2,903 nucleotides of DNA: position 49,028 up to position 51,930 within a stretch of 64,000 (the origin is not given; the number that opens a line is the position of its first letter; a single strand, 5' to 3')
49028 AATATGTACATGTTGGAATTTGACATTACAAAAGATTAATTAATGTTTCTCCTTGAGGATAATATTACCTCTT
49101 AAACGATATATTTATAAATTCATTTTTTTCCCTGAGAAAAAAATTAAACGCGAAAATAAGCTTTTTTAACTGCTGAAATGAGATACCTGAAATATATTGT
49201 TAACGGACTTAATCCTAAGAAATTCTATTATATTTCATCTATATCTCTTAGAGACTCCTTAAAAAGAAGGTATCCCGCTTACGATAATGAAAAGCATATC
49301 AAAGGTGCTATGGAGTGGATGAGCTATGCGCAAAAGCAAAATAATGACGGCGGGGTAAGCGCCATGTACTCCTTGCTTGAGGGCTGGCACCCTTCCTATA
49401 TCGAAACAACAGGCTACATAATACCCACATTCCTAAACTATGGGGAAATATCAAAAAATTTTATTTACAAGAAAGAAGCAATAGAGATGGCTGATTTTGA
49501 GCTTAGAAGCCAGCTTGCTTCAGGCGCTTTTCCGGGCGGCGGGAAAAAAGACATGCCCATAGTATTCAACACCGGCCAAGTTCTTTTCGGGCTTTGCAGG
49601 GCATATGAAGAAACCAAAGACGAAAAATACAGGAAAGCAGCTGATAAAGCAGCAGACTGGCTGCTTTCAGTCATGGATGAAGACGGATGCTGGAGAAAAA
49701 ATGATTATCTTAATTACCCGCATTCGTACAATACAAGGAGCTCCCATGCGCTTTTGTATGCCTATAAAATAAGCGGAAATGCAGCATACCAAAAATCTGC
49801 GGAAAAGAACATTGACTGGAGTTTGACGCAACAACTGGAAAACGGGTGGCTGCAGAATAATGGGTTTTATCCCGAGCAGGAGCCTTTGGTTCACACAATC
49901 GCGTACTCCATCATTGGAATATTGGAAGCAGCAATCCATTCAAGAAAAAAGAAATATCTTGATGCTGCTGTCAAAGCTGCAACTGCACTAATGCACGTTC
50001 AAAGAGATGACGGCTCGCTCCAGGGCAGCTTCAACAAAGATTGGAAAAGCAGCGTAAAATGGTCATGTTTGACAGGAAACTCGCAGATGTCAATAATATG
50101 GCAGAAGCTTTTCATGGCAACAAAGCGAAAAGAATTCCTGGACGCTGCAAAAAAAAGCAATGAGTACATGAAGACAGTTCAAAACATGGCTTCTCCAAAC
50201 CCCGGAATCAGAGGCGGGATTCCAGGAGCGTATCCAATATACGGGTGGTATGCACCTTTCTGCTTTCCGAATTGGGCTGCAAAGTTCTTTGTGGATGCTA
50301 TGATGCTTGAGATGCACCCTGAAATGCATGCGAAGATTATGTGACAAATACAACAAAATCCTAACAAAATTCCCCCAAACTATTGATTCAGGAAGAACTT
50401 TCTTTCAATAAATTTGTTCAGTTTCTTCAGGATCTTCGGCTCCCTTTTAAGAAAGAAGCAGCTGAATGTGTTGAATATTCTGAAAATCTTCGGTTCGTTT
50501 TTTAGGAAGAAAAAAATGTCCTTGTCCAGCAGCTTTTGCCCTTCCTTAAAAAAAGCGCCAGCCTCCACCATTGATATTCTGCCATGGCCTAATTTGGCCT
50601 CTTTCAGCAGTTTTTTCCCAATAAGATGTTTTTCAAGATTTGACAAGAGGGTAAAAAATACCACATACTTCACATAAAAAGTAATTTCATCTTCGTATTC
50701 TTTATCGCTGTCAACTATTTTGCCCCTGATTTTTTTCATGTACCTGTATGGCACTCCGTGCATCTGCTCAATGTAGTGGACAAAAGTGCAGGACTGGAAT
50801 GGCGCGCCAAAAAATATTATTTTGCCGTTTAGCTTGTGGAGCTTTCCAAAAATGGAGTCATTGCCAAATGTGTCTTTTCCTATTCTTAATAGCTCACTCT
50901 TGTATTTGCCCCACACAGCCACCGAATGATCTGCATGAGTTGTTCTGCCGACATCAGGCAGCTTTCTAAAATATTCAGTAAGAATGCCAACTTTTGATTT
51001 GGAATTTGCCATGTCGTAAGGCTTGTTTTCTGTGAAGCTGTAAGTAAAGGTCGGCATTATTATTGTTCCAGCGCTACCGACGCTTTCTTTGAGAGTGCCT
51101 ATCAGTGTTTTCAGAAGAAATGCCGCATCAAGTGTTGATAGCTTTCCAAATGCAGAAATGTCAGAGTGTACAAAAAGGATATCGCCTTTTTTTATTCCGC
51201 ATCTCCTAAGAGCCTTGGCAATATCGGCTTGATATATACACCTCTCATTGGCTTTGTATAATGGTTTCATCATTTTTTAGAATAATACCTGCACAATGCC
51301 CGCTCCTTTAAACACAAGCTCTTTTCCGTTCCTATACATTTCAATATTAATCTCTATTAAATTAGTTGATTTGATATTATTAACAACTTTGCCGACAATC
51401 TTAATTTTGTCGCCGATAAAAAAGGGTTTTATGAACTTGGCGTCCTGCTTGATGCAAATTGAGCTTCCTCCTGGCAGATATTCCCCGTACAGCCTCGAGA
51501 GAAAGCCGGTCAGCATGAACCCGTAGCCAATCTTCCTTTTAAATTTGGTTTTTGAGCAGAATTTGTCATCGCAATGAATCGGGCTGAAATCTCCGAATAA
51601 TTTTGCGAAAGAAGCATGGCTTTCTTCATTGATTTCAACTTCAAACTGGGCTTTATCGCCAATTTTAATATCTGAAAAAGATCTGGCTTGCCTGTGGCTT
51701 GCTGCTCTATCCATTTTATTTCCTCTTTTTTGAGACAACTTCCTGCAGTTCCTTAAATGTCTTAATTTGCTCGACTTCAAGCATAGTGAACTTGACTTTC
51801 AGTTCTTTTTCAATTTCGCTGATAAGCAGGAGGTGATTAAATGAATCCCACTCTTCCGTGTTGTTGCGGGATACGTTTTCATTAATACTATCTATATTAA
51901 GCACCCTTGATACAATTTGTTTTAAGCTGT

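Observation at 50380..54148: ACP, AcpS, FkbH-like loader, hotdog and AAC(3)-like acyltransferase cassette in an archaeon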

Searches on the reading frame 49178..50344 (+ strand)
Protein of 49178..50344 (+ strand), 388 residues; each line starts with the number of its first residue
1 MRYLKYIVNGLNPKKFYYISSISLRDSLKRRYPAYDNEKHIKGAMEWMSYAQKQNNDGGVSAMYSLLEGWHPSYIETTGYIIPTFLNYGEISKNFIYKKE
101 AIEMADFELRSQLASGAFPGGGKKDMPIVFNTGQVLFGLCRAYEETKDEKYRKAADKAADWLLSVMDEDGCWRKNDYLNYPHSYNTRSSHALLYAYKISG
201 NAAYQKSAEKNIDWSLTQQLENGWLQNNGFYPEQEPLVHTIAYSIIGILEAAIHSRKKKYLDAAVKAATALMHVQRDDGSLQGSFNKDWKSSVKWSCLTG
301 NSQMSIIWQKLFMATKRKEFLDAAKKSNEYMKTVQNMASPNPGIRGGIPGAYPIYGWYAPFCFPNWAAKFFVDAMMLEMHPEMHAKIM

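Call 3: search_protein_families(library=pfam, proteins=[window:49178-50344:+], max_evalue=0.01)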
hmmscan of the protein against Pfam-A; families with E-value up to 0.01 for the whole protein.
window:49178-50344:+ (388 aa): 6 families
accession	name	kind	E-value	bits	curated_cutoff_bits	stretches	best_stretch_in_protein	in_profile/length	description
PF06662.19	C5-epim_C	-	3.9e-13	49.8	23.3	1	132-189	31-89/188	D-glucuronyl C5-epimerase C-terminus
PF09492.16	Pec_lyase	-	3.4e-11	43.4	22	1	136-174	45-83/292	Pectic acid lyase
PF07470.19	Glyco_hydro_88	-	1.3e-06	28.1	26.6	1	130-291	29-181/352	Glycosyl Hydrolase Family 88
PF07944.18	Beta-AFase-like_GH127_cat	-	1.8e-06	27.7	24.9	1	128-223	123-215/376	Beta-L-arabinofuranosidase, GH127 catalytic domain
PF13243.12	SQHop_cyclase_C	-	9.6e-06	25.3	26.1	1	77-244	141-303/319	Squalene-hopene cyclase C-terminal domain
PF05147.19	LANC_like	-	0.00027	20.1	23.2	0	190-227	276-313/350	Lanthionine synthetase C-like protein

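Call 4: search_protein_families(library=ncbifam, proteins=[window:49178-50344:+], max_evalue=0.01)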
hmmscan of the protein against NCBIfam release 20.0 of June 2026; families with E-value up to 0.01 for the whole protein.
window:49178-50344:+ (388 aa): 4 families
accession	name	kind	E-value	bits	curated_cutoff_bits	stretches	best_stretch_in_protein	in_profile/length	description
TIGR02474.1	pec_lyase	equivalog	2.8e-08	33.7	189.8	1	139-175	54-90/295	pectate lyase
TIGR03463.1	osq_cycl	subfamily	1.4e-06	26.9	851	1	73-224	448-601/634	2,3-oxidosqualene cyclase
NF038151.1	lanthi_synth_III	equivalog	0.00012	20.6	575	0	248-326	616-690/833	class III lanthionine synthetase LanKC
TIGR03897.1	lanti_2_LanM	subfamily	0.002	15.9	304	1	139-335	606-791/932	type 2 lanthipeptide synthetase LanM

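Call 21: search_solved_structures(query=window:49178-50344:+, max_evalue=1)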
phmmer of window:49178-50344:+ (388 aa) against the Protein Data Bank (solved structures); distinct sequences matched with E-value up to 1: 9.
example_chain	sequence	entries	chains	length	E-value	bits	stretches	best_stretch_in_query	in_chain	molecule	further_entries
7xkx_A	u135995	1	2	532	0.08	15.6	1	151-224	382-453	SQHop_cyclase_C domain-containing protein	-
4c1s_A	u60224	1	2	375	0.084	15.6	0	291-334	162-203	GLYCOSIDE HYDROLASE FAMILY 76 MANNOSIDASE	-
2gh4_A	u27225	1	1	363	0.11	15.1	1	131-177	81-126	Putative glycosyl hydrolase yteR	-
1nc5_A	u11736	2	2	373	0.14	14.9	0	131-177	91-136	hypothetical protein yTER | Putative glycosyl hydrolase yteR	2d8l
6sbg_A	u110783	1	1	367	0.29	13.8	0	146-207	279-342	MstE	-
6sbb_A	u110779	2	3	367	0.75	12.4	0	146-190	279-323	MstE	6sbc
6sbd_A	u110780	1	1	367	0.75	12.4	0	146-190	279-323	MstE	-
6sbf_A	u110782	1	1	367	0.75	12.4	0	146-190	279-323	MstE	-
6sbe_A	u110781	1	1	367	0.75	12.4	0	146-190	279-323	MstE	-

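Call 55: find_homologous_proteins(query=window:49178-50344:+, max_evalue=0.00001)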
Query window:49178-50344:+ (388 aa): 6418 proteins with E <= 0.00001 among 8000 candidates; the best 120 are listed.
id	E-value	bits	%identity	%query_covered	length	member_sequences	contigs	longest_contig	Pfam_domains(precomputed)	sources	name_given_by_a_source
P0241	2.9e-245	832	91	100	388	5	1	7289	PF09492.17,PF07470.20,PF25840.1,PF07944.19,PF13243.13,PF06662.20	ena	-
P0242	2.5e-228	776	84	100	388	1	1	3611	PF09492.17,PF07470.20,PF25840.1,PF13243.13,PF06662.20,PF05147.20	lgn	-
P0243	3.2e-209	713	78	100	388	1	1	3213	PF09492.17,PF25840.1,PF13243.13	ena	-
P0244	1.2e-208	711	77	100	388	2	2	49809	PF09492.17,PF07470.20,PF25840.1,PF13243.13,PF06662.20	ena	-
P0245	2.4e-204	697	76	98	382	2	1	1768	PF09492.17,PF07470.20,PF25840.1,PF13243.13,PF06662.20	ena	-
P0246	4.2e-204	696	76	100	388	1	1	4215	PF09492.17,PF07470.20,PF25840.1,PF13243.13,PF06662.20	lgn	-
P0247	1.7e-203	694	74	100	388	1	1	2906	PF09492.17,PF07470.20,PF25840.1,PF13243.13,PF06662.20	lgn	-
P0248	4.0e-199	680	73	100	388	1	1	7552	PF09492.17,PF07470.20,PF25840.1,PF13243.13,PF06662.20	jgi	-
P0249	1.2e-197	675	72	100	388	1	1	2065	PF09492.17,PF25840.1,PF13243.13,PF06662.20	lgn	-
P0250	1.6e-196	671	73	100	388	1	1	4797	PF09492.17,PF07470.20,PF25840.1,PF13243.13,PF06662.20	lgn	-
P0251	1.1e-195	669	74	96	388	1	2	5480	PF09492.17,PF07470.20,PF25840.1,PF13243.13,PF06662.20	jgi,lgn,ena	-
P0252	2.1e-195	668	73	100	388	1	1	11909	PF09492.17,PF25840.1,PF13243.13,PF06662.20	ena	-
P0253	2.7e-195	667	73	97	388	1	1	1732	PF09492.17,PF07470.20,PF25840.1,PF13243.13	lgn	-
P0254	5.4e-195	666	73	100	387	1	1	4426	PF09492.17,PF25840.1,PF13243.13,PF06662.20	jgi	-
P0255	4.0e-194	664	71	100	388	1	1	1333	PF09492.17,PF07470.20,PF25840.1,PF13243.13,PF06662.20,PF00432.28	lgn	-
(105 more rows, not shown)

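Call 65: predict_structure(alignment_id=A2)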
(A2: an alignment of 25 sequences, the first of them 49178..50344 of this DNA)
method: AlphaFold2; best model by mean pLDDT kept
length: 388 residues; sequences in the alignment: 25
mean_pLDDT: 93.9   pTM: 0.94
mean pLDDT of the five models: 93.9, 92.2, 92.0, 90.8, 86.8
residues with pLDDT >= 90: 324; 70-90: 54; 50-70: 10; < 50: 0
segments of 3 or more residues with pLDDT < 50: none
pLDDT, mean of each block of 10 residues (from residue 1): 79 88 90 97 98 94 92 89 98 97 97 92 78 96 98 99 95 85 95 98 98 97 93 90 98 97 99 97 96 94 99 98 99 96 94 74 94 98 93
secondary structure, 60 per line:
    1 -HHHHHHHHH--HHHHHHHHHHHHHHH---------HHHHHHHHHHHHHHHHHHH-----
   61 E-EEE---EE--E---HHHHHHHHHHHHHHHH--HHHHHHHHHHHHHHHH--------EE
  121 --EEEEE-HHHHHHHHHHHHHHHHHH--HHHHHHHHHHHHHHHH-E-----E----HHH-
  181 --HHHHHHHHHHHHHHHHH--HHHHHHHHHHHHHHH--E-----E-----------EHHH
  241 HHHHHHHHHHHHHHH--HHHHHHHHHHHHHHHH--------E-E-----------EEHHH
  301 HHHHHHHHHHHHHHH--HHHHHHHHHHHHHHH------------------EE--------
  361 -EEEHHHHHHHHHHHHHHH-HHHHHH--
elements in order: H2-10 H13-27 H37-55 E63-65 H77-92 H95-110 E123-127 H129-146 H149-164 H183-199 H202-216 H238-255 H258-273 H298-315 H318-332 E362-364 H365-379 H381-386

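Call 68: fold_search(model_id=the predicted structure, library=pdb)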
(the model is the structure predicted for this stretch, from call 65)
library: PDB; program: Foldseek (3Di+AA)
matches with E <= 10: 1194; with E <= 0.001: 278
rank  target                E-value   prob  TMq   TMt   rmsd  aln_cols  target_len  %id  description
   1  3wiw                  3.7e-10  1.00  0.73  0.76   4.0       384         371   14  Crystal structure of unsaturated glucuronyl hydrolase specific for heparin (released 2014-01-08)
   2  1vd5                  3.1e-09  1.00  0.69  0.71   4.7       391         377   15  Crystal Structure of Unsaturated Glucuronyl Hydrolase, Responsible for the Degradation of Glycosaminoglycan, from Bacill (released 2004-07-13)
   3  2fv0_A                3.2e-09  1.00  0.70  0.72   4.4       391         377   15  UGL_D88N/dGlcA-Glc-Rha-Glc (released 2006-05-30)
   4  5noa                  6.5e-09  1.00  0.65  0.71   4.5       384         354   11  Polysaccharide Lyase BACCELL_00875 (released 2017-06-28)
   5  4q88_B                8.2e-09  1.00  0.64  0.71   4.8       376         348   11  Glycosyl hydrolase family 88 from Bacteroides vulgatus (released 2014-05-21)
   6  4q88_A                8.2e-09  1.00  0.63  0.69   4.9       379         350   12  Glycosyl hydrolase family 88 from Bacteroides vulgatus (released 2014-05-21)
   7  7nl5_A                1.8e-08  1.00  0.61  0.70   5.3       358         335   17  Structure of the catalytic domain of the Bacillus circulans alpha-1,6 Mannanase in complex with an alpha-1,6-alpha-man (released 2021-04-28)
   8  8wbu                  2.4e-08  1.00  0.68  0.67   6.6       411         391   11  The crystal structure of circular mannose with mutant H247F of the cellobiose 2-epimerase from Caldicellulosiruptor sacc (released 2023-10-25)
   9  5zhb_A                2.5e-08  1.00  0.70  0.70   4.7       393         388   14  Structure of Cellobiose 2-Epimerase from Bacillus thermoamylovorans B4167 (released 2019-06-19)
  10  4z4l                  2.5e-08  1.00  0.66  0.65   6.6       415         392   12  Crystal Structure of cellobiose 2-epimerase from Caldicellulosiruptor saccharolyticus DSM 8903 (released 2016-04-13)
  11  5zhb_B                4.1e-08  1.00  0.70  0.70   4.4       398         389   13  Structure of Cellobiose 2-Epimerase from Bacillus thermoamylovorans B4167 (released 2019-06-19)
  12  4z4j                  4.3e-08  1.00  0.65  0.65   6.8       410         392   11  Crystal Structure of cellobiose 2-epimerase from Caldicellulosiruptor saccharolyticus DSM 8903 (released 2016-04-13)
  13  6y8f_A                4.9e-08  1.00  0.63  0.71   5.5       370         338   15  An inactive (D136N and D137N) variant of alpha-1,6-mannanase, GH76A of Salegentibacter sp. HEL1_6 in complex with alph (released 2021-03-31)
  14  3ank_A                5.1e-08  1.00  0.65  0.67   4.3       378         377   13  Crystal structure of unsaturated glucuronyl hydrolase mutant D175N from Streptcoccus agalactiae complexed with dGlcA-G (released 2010-10-06)
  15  3k7x                  6.2e-08  1.00  0.65  0.71   4.8       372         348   13  Crystal structure of the Lin0763 protein from Listeria innocua. Northeast Structural Genomics Consortium Target LkR23. (released 2009-10-27)
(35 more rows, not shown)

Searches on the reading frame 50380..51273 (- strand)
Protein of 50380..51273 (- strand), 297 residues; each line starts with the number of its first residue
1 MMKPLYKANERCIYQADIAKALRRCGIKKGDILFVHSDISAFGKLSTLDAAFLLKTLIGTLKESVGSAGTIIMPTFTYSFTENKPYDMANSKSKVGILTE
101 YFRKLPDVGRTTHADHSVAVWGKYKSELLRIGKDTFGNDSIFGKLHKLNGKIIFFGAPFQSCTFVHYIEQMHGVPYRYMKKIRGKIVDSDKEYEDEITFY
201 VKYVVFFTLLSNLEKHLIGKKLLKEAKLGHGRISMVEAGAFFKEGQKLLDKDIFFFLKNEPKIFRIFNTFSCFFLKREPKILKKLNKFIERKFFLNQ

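Call 3: search_protein_families(library=pfam, proteins=[window:50380-51273:-], max_evalue=0.01)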
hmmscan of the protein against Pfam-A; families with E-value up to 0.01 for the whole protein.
window:50380-51273:- (297 aa): 1 family
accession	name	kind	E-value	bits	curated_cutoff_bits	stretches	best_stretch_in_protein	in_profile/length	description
PF02522.19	Antibiotic_NAT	-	3e-40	138.7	25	1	35-249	2-231/232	Aminoglycoside 3-N-acetyltransferase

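Call 4: search_protein_families(library=ncbifam, proteins=[window:50380-51273:-], max_evalue=0.01)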
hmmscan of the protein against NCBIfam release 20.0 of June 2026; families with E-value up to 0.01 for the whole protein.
window:50380-51273:- (297 aa): 5 families
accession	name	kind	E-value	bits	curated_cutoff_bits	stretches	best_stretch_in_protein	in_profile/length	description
NF033082.0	AAC_3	equivalog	2.1e-23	83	270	1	15-191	3-194/262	aminoglycoside 3-N-acetyltransferase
NF033081.0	AAC_3_IV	equivalog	7.3e-22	78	420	1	16-258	2-235/252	AAC(3)-IV family aminoglycoside N-acetyltransferase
NF033080.0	AAC_3_II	subfamily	1.3e-16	60.9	480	1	15-177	4-181/268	AAC(3)-II family aminoglycoside N-acetyltransferase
NF033180.1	AAC_3_VIII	exception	1e-14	54.5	560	2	89-189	104-207/286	aminoglycoside N-acetyltransferase AAC(3)-VIII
NF033612.0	AAC_3_VIa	exception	5.6e-08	32.4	675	1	87-171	107-193/298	aminoglycoside N-acetyltransferase AAC(3)-VIa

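Call 20: search_solved_structures(query=window:50380-51273:-, max_evalue=0.01)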
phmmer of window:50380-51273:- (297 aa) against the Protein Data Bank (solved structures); distinct sequences matched with E-value up to 0.01: 21.
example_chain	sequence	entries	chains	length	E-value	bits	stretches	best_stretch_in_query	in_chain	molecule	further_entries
2nyg_A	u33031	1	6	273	2e-14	57.1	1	94-181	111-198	YokD protein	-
3sma_A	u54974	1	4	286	4.8e-13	52.6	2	93-192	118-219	FrbF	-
3e4f_A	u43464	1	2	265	1.1e-12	51.5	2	95-174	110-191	Aminoglycoside N3-acetyltransferase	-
3ijw_A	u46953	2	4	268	1.1e-12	51.4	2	95-174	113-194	Aminoglycoside N3-acetyltransferase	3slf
6mn3_A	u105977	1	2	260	2e-11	47.3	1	16-182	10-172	Aminoglycoside N(3)-acetyltransferase, AAC(3)-IVa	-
3n0s_A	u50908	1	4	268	2.3e-11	47.1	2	95-174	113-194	Aminoglycoside N3-acetyltransferase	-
3kzl_A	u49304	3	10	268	2.4e-11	47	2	95-174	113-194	Aminoglycoside N3-acetyltransferase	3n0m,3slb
7lao_A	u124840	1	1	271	5.4e-11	45.9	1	19-177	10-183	Aminoglycoside N(3)-acetyltransferase III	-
6mn5_A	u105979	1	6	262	4.8e-10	42.8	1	16-182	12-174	Aminoglycoside N(3)-acetyltransferase, AAC(3)-IVa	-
6mn4_A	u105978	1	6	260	4.8e-10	42.8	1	16-182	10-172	Aminoglycoside N(3)-acetyltransferase, AAC(3)-IVa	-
6mb4_A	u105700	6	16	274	6.6e-09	39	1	16-183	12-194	Aac(3)-IIIb protein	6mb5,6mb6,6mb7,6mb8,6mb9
7lap_A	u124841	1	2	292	1.3e-06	31.5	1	21-176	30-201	Aminoglycoside N(3)-acetyltransferase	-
5ht0_A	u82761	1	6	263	2.6e-06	30.5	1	12-191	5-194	Aminoglycoside acetyltransferase HMB0005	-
7q0q_A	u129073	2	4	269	5.8e-06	29.4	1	16-175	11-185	Aminoglycoside N(3)-acetyltransferase III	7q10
7mqk_A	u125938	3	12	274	6e-06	29.3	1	16-176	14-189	Aminoglycoside N(3)-acetyltransferase III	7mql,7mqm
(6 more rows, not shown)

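Call 64: find_related_loci(query=A3, collection=metagenome_contigs, flank=6000)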
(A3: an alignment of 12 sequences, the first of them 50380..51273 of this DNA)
Query A3 (297 aa) in metagenome_contigs; peptide patterns used: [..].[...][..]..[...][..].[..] (x = any residue, [..] = any of these).
359 stretches matched a pattern; 323 encode a relative of the query (tblastn E <= 1e-3); the best 80 are kept; 80 distinct loci.
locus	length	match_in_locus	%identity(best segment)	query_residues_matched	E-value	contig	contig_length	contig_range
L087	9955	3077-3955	63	1-293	1e-124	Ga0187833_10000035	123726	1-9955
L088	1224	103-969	62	3-291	5e-128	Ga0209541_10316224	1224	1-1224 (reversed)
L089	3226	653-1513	57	5-291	1e-109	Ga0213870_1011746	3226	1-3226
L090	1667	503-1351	60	5-287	4e-113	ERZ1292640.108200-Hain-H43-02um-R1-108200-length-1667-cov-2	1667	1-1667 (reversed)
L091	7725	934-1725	58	1-262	2e-100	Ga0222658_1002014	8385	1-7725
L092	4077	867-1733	52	5-293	2e-88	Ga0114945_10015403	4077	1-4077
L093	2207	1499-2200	57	5-238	2e-83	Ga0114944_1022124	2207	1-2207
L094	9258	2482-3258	50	5-261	7e-79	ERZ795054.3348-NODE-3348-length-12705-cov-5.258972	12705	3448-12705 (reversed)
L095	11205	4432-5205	48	3-260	1e-77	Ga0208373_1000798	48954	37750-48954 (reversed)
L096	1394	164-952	51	5-263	7e-80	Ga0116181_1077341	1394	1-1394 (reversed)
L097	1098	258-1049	49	3-262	4e-80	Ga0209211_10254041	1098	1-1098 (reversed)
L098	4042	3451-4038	60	5-200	4e-70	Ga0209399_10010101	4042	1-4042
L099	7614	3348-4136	48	5-263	1e-66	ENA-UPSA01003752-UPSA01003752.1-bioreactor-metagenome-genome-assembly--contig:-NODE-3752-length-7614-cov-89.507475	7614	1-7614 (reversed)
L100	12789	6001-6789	48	5-263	1e-66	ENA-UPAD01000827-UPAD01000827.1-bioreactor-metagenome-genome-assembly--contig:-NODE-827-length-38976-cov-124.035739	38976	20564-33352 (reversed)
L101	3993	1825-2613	48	5-263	2e-66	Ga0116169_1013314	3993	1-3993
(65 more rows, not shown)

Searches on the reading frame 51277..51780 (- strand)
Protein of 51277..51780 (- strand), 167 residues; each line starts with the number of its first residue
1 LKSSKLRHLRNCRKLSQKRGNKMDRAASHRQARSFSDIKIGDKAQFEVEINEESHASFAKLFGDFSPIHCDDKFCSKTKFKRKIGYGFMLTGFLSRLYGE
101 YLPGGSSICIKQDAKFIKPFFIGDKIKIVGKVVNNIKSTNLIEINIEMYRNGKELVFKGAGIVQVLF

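Call 3: search_protein_families(library=pfam, proteins=[window:51277-51780:-], max_evalue=0.01)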
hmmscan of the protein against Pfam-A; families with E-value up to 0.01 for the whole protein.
window:51277-51780:- (167 aa): 1 family
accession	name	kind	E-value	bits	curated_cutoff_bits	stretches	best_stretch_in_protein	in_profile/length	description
PF01575.25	MaoC_dehydratas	-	1.6e-13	50.7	27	1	41-142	7-111/123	MaoC like domain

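Call 4: search_protein_families(library=ncbifam, proteins=[window:51277-51780:-], max_evalue=0.01)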
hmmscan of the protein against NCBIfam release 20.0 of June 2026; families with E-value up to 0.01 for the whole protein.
window:51277-51780:- (167 aa): 4 families
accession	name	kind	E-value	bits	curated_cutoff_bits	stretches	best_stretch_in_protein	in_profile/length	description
NF006045.0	PRK08190.1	subfamily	5.5e-19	68.3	282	1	30-163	6-139/467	bifunctional enoyl-CoA hydratase/phosphate acetyltransferase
TIGR02278.1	PaaN-DH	equivalog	2.1e-05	23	562.8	1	18-129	508-622/664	phenylacetic acid degradation bifunctional protein PaaZ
NF010246.0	PRK13693.1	equivalog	0.00033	20.6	203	1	32-100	3-72/142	(3R)-hydroxyacyl-ACP dehydratase subunit HadB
NF040620.1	fused_HadA_HadB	exception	0.0051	16.3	350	1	17-140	178-305/329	fused (3R)-hydroxyacyl-ACP dehydratase subunits HadA/HadB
